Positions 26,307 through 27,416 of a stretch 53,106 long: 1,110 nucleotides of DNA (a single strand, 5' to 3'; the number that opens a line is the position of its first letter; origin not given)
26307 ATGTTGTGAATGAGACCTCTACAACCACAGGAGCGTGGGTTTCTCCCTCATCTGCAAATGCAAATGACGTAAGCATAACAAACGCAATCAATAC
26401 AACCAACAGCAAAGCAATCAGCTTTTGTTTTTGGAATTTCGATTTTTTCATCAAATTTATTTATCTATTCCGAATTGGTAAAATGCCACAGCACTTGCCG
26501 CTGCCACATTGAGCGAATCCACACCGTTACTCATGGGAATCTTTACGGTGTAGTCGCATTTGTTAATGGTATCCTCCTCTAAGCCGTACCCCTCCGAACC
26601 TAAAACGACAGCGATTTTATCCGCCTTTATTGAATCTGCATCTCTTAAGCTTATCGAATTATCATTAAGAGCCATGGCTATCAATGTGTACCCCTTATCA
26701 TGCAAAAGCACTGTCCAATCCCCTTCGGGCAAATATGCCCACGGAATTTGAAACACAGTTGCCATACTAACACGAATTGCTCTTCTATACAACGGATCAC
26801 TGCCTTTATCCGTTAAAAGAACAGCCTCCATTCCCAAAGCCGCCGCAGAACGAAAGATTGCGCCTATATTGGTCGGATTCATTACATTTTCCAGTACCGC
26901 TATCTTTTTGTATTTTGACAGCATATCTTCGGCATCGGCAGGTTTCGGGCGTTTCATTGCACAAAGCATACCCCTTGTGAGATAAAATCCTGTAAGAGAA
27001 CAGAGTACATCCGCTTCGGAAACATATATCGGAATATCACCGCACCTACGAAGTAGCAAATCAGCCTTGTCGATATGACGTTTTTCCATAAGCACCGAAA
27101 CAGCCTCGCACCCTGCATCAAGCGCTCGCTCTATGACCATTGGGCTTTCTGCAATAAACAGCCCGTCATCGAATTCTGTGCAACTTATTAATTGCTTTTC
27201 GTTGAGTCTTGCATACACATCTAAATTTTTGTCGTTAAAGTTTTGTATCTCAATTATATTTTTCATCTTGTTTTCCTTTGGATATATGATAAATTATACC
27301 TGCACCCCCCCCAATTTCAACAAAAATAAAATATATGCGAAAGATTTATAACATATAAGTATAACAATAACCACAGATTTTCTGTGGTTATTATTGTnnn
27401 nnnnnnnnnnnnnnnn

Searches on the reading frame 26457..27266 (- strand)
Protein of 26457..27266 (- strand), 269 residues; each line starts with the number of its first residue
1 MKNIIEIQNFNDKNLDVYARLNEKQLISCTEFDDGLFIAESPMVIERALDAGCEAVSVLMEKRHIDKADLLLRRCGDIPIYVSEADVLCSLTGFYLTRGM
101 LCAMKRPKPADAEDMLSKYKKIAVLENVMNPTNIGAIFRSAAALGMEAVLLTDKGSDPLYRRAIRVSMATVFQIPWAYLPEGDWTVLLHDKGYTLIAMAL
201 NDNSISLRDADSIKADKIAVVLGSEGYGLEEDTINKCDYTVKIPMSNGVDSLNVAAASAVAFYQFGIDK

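Call 12: search_protein_families(library=pfam, proteins=[window:26457-27266:-], max_evalue=0.001)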
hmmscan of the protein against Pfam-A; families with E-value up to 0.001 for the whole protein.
window:26457-27266:- (269 aa): 1 family
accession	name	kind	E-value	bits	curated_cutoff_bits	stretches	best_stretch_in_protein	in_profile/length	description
PF00588.24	SpoU_methylase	-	3.9e-34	118.2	29.7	1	122-263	3-142/142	SpoU rRNA Methylase family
